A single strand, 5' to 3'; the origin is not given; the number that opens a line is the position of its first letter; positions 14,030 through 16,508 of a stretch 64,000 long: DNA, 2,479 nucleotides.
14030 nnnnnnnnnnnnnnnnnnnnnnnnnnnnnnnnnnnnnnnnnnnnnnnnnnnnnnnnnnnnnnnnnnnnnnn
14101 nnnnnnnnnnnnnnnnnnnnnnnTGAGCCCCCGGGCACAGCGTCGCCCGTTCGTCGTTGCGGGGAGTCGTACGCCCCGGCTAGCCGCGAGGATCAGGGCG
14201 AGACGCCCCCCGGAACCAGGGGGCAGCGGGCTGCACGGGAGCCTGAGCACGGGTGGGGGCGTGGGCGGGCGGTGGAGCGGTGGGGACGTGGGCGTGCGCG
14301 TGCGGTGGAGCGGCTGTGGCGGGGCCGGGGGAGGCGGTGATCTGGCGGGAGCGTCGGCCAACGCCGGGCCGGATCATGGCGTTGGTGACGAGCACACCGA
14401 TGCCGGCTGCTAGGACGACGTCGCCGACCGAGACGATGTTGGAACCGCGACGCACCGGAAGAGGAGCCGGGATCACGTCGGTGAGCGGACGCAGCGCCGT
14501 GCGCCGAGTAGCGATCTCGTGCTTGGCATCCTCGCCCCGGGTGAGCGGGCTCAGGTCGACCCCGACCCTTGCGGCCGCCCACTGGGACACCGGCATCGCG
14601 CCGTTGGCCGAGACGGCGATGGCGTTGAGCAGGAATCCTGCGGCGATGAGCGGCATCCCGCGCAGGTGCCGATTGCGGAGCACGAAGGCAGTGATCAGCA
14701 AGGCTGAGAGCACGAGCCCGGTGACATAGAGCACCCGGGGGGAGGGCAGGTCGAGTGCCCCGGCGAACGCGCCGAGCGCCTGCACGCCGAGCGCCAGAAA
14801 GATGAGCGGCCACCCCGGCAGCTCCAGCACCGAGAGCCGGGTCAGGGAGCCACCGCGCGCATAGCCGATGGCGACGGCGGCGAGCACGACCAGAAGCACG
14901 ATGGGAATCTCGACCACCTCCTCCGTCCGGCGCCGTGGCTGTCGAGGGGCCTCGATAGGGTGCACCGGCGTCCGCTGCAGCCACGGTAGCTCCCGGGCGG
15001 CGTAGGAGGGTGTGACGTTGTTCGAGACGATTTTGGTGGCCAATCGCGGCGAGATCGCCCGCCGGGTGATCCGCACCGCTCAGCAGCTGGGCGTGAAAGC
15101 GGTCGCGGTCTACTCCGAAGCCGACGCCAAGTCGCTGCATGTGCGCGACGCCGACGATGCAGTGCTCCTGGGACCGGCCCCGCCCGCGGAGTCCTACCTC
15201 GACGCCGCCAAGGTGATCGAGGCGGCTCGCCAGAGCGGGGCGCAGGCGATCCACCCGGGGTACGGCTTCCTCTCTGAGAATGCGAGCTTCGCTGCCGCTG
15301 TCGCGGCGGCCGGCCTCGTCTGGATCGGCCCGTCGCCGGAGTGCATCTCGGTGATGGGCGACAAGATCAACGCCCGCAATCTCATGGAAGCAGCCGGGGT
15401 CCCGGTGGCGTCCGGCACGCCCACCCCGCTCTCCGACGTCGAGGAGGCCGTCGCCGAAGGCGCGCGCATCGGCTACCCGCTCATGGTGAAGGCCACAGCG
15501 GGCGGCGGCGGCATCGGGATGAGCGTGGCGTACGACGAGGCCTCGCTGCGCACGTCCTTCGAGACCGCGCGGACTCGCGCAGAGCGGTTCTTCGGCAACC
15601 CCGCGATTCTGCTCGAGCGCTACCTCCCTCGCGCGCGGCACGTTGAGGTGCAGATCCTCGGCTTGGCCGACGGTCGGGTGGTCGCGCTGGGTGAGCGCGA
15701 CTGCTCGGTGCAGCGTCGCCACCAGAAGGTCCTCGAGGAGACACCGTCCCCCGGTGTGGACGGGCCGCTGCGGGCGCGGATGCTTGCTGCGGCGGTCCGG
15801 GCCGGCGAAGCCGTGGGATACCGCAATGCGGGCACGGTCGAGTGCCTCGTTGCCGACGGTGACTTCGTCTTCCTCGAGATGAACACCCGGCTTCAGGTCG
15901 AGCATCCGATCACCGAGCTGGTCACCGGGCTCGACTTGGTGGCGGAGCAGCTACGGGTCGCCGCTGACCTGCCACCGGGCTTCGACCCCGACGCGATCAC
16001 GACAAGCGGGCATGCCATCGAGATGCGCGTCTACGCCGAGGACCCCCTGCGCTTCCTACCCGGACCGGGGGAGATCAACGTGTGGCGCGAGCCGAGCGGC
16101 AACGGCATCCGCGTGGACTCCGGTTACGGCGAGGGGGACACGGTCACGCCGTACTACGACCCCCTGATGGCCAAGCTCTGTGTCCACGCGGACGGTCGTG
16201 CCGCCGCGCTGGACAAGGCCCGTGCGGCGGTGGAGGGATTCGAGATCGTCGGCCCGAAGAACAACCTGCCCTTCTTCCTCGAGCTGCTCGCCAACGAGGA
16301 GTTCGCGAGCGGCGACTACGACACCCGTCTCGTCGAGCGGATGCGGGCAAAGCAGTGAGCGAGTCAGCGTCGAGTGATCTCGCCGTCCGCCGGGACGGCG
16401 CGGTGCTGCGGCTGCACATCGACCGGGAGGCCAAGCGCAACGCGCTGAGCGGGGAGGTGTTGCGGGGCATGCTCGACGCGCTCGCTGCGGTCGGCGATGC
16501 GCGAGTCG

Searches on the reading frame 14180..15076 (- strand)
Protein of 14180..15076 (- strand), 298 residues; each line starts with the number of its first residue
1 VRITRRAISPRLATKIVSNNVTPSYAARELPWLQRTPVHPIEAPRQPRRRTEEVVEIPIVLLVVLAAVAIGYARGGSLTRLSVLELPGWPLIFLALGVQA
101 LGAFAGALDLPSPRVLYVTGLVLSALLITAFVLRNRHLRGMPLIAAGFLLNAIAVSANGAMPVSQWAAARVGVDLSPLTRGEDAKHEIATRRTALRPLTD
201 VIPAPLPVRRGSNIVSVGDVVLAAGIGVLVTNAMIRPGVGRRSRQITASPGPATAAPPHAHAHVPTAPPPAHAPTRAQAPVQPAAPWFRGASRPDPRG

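Call 9: search_protein_families(library=pfam, proteins=[window:14180-15076:-])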
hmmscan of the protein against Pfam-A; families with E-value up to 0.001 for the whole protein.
window:14180-15076:- (298 aa): 1 family
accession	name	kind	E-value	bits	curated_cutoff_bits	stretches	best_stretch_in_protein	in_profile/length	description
PF17248.7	DUF5317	-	1.5e-26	93.7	25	1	89-230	7-150/151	Family of unknown function (DUF5317)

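Call 10: search_protein_families(library=ncbifam, proteins=[window:14180-15076:-])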
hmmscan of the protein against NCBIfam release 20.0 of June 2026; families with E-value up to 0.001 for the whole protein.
window:14180-15076:- (298 aa): 0 families

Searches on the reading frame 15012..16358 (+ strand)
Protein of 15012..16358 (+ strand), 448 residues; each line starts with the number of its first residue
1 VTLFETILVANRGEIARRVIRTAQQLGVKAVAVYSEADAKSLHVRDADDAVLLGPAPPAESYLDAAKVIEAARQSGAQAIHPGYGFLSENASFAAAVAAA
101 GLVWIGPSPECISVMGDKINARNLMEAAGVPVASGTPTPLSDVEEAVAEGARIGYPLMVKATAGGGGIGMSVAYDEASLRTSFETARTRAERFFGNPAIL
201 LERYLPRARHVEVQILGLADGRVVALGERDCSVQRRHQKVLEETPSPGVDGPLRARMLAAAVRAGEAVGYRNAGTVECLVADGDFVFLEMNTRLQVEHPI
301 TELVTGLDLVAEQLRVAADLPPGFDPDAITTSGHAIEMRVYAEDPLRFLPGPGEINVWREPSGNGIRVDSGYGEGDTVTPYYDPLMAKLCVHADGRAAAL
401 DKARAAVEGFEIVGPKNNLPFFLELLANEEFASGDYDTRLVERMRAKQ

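Call 9: search_protein_families(library=pfam, proteins=[window:15012-16358:+])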
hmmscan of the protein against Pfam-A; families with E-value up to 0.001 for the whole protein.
window:15012-16358:+ (448 aa): 5 families
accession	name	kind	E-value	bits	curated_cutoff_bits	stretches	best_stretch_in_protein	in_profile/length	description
PF02786.22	CPSase_L_D2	-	1.2e-62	211.6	19.8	1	117-319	1-205/211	Carbamoyl-phosphate synthase L chain, ATP binding domain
PF00289.28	Biotin_carb_N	-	1.2e-44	151.7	25.5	1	4-112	2-110/110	Biotin carboxylase, N-terminal domain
PF02785.25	Biotin_carb_C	-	6e-33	113.6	32.4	1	337-442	1-107/108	Biotin carboxylase C-terminal domain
PF07478.18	Dala_Dala_lig_C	-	6e-09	36.1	24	1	125-292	2-174/204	D-ala D-ala ligase C-terminus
PF02222.28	ATP-grasp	-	0.00066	19.8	27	0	139-293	15-162/179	ATP-grasp domain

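Call 10: search_protein_families(library=ncbifam, proteins=[window:15012-16358:+])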
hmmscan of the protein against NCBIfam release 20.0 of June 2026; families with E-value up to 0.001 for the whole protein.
window:15012-16358:+ (448 aa): 34 families (the best 25 are shown)
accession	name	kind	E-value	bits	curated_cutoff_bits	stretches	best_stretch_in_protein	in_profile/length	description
NF006406.0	PRK08654.1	equivalog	4.3e-167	556.6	739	1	3-444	1-443/499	acetyl-CoA carboxylase biotin carboxylase subunit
NF006367.0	PRK08591.1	subfamily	6.6e-167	555.8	597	1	4-446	2-446/451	acetyl-CoA carboxylase biotin carboxylase subunit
TIGR02712.1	urea_carbox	equivalog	4.1e-160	534.9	1303.85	1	4-446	1-444/1201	urea carboxylase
NF009554.0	PRK12999.1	equivalog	5.7e-157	524.5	965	1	4-443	5-454/1147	pyruvate carboxylase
NF009471.0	PRK12833.1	equivalog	7.1e-157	522.7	686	1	4-443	5-446/467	acetyl-CoA carboxylase biotin carboxylase subunit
TIGR00514.1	accC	equivalog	2.8e-153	511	626.5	1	5-446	3-446/449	acetyl-CoA carboxylase biotin carboxylase subunit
NF004085.0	PRK05586.1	equivalog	1.9e-144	481.9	723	1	3-445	1-445/448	acetyl-CoA carboxylase biotin carboxylase subunit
NF005525.0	PRK07178.1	equivalog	5.9e-144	480.2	768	1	4-443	2-441/471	acetyl-CoA carboxylase biotin carboxylase subunit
TIGR01235.1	pyruv_carbox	equivalog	3e-139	465.5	1114.45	1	7-442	2-449/1143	pyruvate carboxylase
NF006286.0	PRK08462.1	equivalog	4.2e-133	444.5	740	1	5-443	5-443/445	acetyl-CoA carboxylase biotin carboxylase subunit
NF006287.0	PRK08463.1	equivalog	4.8e-131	437.9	775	1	4-443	2-443/479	acetyl-CoA carboxylase subunit A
NF002563.0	PRK02186.1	subfamily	2.2e-11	42.8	625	1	95-317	85-302/890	argininosuccinate lyase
TIGR01369.1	CPSaseII_lrg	equivalog_domain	2.9e-11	41.8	1027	1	92-318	644-865/1052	carbamoyl-phosphate synthase (glutamine-hydrolyzing) large subunit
NF009404.0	PRK12767.1-3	equivalog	4.6e-11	42.2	316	1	35-191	33-183/344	carbamoyl phosphate synthase-like protein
NF002378.0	PRK01372.1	subfamily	2.8e-10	39.4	243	1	107-292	90-269/305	D-alanine--D-alanine ligase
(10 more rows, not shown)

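Call 23: find_homologous_proteins(query=window:15012-16358:+)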
Query window:15012-16358:+ (448 aa): 8000 proteins with E <= 0.001 among 8000 candidates; the best 120 are listed.
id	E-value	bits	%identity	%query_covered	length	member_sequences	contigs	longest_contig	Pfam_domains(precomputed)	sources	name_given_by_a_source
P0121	8.6e-292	986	100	100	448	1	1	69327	PF02786.23,PF00289.29,PF07478.19,PF02785.26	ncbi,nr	ncbi:MAG TPA: biotin carboxylase N-terminal domain-containing protein [Mycobacteriales bacterium]|nr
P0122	2.1e-261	885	89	100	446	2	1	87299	PF02786.23,PF00289.29,PF02222.28,PF07478.19,PF02785.26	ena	-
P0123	1.1e-258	877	89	100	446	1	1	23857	PF02786.23,PF00289.29,PF07478.19,PF02785.26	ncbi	-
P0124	4.9e-250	848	86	100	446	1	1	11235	PF02786.23,PF00289.29,PF07478.19,PF02785.26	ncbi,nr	ncbi:MAG TPA: biotin carboxylase N-terminal domain-containing protein [Mycobacteriales bacterium]|nr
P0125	2.9e-247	839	86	100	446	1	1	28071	PF02786.23,PF00289.29,PF08443.17,PF07478.19,PF02785.26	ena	-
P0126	3.1e-245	832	86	99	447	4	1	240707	PF02786.23,PF00289.29,PF07478.19,PF02785.26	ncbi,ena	-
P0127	2.9e-243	826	84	100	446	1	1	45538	PF02786.23,PF00289.29,PF02222.28,PF07478.19,PF02785.26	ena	-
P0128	1.6e-240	817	83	100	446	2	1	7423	PF02786.23,PF00289.29,PF08443.17,PF07478.19,PF02785.26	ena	-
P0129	8.8e-235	798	81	100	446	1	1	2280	PF02786.23,PF00289.29,PF07478.19,PF02785.26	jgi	jgi:acetyl-CoA carboxylase biotin carboxylase subunit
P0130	1.3e-231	787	80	99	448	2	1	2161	PF02786.23,PF00289.29,PF07478.19,PF02785.26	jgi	jgi:acetyl-CoA carboxylase biotin carboxylase subunit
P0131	2.1e-229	780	79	99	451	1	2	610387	PF02786.23,PF00289.29,PF07478.19,PF02785.26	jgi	jgi:acetyl-CoA carboxylase biotin carboxylase subunit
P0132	2.8e-229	780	80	99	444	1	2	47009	PF02786.23,PF00289.29,PF07478.19,PF02785.26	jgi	jgi:acetyl-CoA carboxylase, biotin carboxylase subunit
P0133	2.9e-229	780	80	99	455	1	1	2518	PF02786.23,PF00289.29,PF02222.28,PF07478.19,PF02785.26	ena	-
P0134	1.4e-228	777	80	99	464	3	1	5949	PF02786.23,PF00289.29,PF08443.17,PF07478.19,PF02785.26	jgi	jgi:acetyl-CoA carboxylase biotin carboxylase subunit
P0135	2.4e-228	777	80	99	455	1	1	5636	PF02786.23,PF00289.29,PF07478.19,PF02785.26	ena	-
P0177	1.4e-218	744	77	99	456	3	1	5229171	PF02786.23,PF00289.29,PF02222.28,PF07478.19,PF02785.26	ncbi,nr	ncbi:biotin carboxylase N-terminal domain-containing protein [Acidothermaceae bacterium B102]|nr:bio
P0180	1.1e-217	741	76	99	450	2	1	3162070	PF02786.23,PF00289.29,PF07478.19,PF02785.26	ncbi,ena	-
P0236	4.6e-210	716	73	99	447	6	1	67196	PF02786.23,PF00289.29,PF07478.19,PF02785.26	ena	-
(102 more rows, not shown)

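Call 24: find_encoding_contigs(protein=P0177, flank=8000, max_places=1)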
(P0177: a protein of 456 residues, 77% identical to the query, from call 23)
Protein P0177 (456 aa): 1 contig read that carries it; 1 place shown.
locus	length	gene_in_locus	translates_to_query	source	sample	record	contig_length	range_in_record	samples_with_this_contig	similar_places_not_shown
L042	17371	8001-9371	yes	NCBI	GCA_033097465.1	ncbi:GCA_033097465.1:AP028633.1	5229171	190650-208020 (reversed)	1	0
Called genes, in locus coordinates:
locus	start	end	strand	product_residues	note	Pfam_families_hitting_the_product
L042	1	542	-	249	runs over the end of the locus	-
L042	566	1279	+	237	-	PF20408:Abhydrolase_11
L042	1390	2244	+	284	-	PF04542:Sigma70_r2, PF22029:PhyR_sigma2 (weak), PF08281:Sigma70_r4_2, PF04545:Sigma70_r4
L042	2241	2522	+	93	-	PF13490:zf-HC2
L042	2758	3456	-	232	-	-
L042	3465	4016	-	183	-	-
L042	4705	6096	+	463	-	PF01966:HD, PF13487:HD_5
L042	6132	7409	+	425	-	PF13487:HD_5, PF01966:HD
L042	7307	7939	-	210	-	PF17248:DUF5317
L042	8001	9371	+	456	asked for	PF00289:Biotin_carb_N, PF02222:ATP-grasp (faint), PF02786:CPSase_L_D2, PF07478:Dala_Dala_lig_C, PF02785:Biotin_carb_C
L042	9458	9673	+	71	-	PF00364:Biotin_lipoyl, PF25917:BSH_RND (weak), PF25973:BSH_CzcB (faint), PF25984:BSH_YknX (faint)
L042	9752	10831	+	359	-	PF00437:T2SSE, PF13604:AAA_30 (faint)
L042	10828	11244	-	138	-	PF04237:YjbR (weak)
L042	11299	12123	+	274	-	PF03631:Virul_fac_BrkB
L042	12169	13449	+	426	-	PF01979:Amidohydro_1, PF07969:Amidohydro_3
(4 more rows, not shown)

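Call 25: find_encoding_contigs(protein=P0180, flank=8000, max_places=1)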
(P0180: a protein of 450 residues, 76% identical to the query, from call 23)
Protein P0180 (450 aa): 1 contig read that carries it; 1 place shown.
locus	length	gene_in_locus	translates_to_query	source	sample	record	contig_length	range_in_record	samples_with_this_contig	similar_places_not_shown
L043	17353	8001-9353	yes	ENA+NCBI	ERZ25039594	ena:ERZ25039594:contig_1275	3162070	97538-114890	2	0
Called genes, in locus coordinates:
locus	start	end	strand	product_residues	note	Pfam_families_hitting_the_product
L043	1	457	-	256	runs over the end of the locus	PF13489:Methyltransf_23 (faint)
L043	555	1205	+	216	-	PF20408:Abhydrolase_11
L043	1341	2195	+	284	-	PF04542:Sigma70_r2, PF22029:PhyR_sigma2 (weak), PF04545:Sigma70_r4, PF08281:Sigma70_r4_2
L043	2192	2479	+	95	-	PF13490:zf-HC2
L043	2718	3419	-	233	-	-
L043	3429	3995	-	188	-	-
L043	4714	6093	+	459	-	PF20972:MASE9 (weak), PF13487:HD_5, PF01966:HD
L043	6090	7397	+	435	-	PF13487:HD_5, PF01966:HD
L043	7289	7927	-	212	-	PF17248:DUF5317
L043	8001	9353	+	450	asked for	PF00289:Biotin_carb_N, PF02786:CPSase_L_D2, PF07478:Dala_Dala_lig_C, PF02785:Biotin_carb_C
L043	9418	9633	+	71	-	PF00364:Biotin_lipoyl, PF25917:BSH_RND (weak), PF25973:BSH_CzcB (faint), PF25984:BSH_YknX (faint)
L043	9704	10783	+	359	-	PF00437:T2SSE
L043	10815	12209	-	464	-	PF07732:Cu-oxidase_3, PF07731:Cu-oxidase_2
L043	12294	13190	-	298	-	-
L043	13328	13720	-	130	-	PF04237:YjbR (weak)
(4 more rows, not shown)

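Call 26: find_encoding_contigs(protein=P0236, flank=8000, max_places=1)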
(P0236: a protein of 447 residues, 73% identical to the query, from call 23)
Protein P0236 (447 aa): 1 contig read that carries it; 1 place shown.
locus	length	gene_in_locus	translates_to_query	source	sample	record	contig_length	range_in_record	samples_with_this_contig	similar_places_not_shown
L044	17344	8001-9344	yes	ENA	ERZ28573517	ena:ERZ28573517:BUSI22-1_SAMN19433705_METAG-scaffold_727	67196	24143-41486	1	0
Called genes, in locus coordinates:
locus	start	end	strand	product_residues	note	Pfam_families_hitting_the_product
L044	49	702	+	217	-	-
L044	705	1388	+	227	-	PF02586:SRAP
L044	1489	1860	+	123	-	PF01258:zf-dskA_traR (weak)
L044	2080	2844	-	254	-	PF08241:Methyltransf_11 (faint)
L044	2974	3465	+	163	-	PF20408:Abhydrolase_11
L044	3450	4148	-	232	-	PF01325:Fe_dep_repress, PF02742:Fe_dep_repr_C, PF04023:FeoA (weak)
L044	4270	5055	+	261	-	PF04542:Sigma70_r2, PF22029:PhyR_sigma2 (weak), PF08281:Sigma70_r4_2, PF04545:Sigma70_r4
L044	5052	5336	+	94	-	PF13490:zf-HC2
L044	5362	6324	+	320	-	PF01073:3Beta_HSD, PF01370:Epimerase, PF02719:Polysacc_synt_2, PF04321:RmlD_sub_bind, PF05368:NmrA (weak), PF07993:NAD_binding_4 (faint), PF13460:NAD_binding_10, PF16363:GDP_Man_Dehyd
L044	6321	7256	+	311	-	PF01073:3Beta_HSD, PF01370:Epimerase, PF02719:Polysacc_synt_2, PF04321:RmlD_sub_bind, PF13460:NAD_binding_10, PF16363:GDP_Man_Dehyd, PF07993:NAD_binding_4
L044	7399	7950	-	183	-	PF17248:DUF5317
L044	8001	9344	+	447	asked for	PF00289:Biotin_carb_N, PF02786:CPSase_L_D2, PF07478:Dala_Dala_lig_C, PF02785:Biotin_carb_C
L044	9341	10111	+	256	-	PF00378:ECH_1, PF16113:ECH_2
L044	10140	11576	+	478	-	PF05195:AMP_N, PF00557:Peptidase_M24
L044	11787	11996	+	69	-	PF00364:Biotin_lipoyl, PF25984:BSH_YknX (faint)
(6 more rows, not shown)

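Call 39: search_solved_structures(query=window:15012-16358:+, show_alignments=0, max_evalue=1e-80)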
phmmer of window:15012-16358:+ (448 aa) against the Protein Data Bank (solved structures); distinct sequences matched with E-value up to 1e-80: 63 (the best 60 are shown).
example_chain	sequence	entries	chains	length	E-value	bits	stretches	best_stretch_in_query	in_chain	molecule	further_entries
9yx0_D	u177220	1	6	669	2.1e-133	448.8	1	3-444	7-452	biotin carboxylase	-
8hz5_A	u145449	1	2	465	1.2e-130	439.8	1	5-442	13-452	Biotin carboxylase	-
2c00_A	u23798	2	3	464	7.1e-129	433.9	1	4-443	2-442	BIOTIN CARBOXYLASE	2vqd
4mv1_A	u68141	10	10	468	1.9e-127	429.2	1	3-443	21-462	Biotin carboxylase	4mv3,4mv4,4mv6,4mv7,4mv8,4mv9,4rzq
8hz4_A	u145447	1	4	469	2.2e-126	425.7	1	3-439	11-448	Biotin carboxylase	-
3n6r_A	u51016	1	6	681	1.9e-125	422.6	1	3-441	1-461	Propionyl-CoA carboxylase, alpha subunit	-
2gpw_A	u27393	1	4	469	2.5e-125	422.2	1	4-443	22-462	Biotin carboxylase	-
3rup_A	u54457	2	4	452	2.8e-125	422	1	4-443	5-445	Biotin carboxylase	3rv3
6oi9_A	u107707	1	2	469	3.3e-125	421.8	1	4-443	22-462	Biotin carboxylase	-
3u9s_A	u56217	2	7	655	3.3e-125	421.8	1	5-443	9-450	Methylcrotonyl-CoA carboxylase, alpha-subunit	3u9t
3jzf_A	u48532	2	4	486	3.7e-125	421.7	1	4-443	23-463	Biotin carboxylase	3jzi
1bnc_A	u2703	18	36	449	3.7e-125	421.7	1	4-443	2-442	BIOTIN CARBOXYLASE | ACETYL-COA CARBOXYLASE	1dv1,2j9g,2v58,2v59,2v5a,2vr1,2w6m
8uxz_C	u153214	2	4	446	4.4e-125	421.4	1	4-442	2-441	Biotin carboxylase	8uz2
2gps_A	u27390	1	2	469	4.5e-125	421.4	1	4-443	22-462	Biotin carboxylase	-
9eb7_A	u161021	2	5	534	4.7e-125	421.3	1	4-443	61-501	Biotin carboxylase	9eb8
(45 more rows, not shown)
